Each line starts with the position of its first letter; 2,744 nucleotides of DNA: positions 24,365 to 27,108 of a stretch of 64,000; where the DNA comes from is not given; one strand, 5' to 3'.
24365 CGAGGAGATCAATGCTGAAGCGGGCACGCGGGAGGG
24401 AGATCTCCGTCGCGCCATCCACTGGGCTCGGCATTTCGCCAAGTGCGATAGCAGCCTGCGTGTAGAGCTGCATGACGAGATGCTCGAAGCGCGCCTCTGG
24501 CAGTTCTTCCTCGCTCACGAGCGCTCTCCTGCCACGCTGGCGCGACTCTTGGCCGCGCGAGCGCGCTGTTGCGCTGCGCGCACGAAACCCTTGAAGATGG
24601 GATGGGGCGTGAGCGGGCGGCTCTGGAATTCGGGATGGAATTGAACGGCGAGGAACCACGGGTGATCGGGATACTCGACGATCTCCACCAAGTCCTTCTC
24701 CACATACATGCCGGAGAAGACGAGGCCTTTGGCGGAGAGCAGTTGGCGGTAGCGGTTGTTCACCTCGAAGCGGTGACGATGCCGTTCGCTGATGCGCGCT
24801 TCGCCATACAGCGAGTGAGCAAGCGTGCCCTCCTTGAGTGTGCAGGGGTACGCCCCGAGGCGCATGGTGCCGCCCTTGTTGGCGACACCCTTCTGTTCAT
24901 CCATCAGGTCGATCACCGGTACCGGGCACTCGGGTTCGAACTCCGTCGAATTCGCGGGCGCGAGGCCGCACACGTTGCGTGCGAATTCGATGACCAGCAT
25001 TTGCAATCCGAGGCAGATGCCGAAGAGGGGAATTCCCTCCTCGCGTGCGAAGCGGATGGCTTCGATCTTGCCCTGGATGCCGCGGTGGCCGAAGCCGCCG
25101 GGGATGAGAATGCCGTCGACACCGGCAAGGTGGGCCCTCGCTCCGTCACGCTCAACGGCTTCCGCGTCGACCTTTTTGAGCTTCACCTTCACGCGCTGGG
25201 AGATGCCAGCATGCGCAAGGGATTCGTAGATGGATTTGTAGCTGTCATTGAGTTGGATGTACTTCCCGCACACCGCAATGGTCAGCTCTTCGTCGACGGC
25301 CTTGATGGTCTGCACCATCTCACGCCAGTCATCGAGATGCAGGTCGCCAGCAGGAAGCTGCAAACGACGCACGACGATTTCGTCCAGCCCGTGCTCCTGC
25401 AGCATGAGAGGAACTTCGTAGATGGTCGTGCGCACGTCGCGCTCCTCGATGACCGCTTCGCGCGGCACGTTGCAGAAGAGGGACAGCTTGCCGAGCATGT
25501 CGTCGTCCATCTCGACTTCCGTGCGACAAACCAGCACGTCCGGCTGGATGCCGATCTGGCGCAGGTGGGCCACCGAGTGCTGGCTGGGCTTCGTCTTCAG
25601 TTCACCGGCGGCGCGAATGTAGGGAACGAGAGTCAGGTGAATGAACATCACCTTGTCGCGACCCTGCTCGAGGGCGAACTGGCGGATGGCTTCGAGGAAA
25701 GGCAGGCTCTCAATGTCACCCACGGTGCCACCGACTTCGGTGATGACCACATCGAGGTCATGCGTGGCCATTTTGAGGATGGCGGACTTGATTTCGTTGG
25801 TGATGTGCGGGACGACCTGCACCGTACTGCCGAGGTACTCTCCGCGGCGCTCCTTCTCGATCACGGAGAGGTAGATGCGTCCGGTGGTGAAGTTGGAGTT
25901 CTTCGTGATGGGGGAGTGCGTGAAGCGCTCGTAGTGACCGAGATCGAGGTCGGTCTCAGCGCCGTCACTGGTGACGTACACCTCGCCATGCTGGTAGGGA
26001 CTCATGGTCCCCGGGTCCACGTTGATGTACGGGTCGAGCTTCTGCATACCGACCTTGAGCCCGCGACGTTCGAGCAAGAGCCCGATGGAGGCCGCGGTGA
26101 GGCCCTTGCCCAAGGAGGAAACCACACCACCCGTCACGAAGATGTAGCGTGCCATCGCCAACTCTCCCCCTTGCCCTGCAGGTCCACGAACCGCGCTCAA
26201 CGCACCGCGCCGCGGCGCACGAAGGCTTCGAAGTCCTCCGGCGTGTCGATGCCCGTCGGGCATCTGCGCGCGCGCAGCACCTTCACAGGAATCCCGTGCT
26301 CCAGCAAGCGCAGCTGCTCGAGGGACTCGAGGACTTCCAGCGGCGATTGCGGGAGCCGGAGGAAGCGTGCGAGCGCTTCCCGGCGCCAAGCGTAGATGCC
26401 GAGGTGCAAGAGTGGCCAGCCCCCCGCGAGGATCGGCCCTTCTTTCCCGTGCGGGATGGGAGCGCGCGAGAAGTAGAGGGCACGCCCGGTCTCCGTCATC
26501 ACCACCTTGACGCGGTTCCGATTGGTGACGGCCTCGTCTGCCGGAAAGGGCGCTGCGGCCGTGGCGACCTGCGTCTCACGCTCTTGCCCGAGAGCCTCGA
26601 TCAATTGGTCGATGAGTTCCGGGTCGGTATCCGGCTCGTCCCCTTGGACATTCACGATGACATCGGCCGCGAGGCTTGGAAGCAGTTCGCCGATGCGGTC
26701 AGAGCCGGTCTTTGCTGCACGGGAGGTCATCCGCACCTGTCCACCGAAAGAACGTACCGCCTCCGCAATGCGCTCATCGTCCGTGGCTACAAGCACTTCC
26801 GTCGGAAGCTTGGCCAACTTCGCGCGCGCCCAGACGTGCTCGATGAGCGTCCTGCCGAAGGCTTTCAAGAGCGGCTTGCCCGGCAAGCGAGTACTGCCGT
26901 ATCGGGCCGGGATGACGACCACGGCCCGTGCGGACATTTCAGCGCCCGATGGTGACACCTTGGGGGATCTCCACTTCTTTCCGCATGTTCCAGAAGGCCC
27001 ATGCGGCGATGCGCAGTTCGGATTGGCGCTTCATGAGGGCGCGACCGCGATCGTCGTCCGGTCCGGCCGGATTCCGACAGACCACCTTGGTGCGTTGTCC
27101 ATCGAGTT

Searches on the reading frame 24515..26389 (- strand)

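Call 41: search_protein_families(library=pfam, proteins=[window:24515-26389:-], max_evalue=0.0001)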
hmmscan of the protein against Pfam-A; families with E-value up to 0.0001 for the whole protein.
window:24515-26389:- (624 aa): 3 families
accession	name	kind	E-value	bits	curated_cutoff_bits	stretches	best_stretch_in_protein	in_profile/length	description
PF06418.20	CTP_synth_N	-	7.7e-126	419.3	26.1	1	81-345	1-265/265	CTP synthase N-terminus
PF00117.34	GATase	-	4e-40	138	22.8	1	381-604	3-189/190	Glutamine amidotransferase class-I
PF07722.19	Peptidase_C26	-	2e-09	38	20.5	1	444-587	97-219/219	Peptidase C26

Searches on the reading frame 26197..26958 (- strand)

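Call 41: search_protein_families(library=pfam, proteins=[window:26197-26958:-], max_evalue=0.0001)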
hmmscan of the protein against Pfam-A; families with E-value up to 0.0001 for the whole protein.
window:26197-26958:- (253 aa): 2 families
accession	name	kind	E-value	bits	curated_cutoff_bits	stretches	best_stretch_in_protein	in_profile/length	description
PF02348.25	CTP_transf_3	-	1.3e-53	182.4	22.6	1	13-222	1-214/217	Cytidylyltransferase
PF12804.13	NTP_transf_3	-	5.3e-09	36.9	27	1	27-135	15-122/160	MobA-like NTP transferase domain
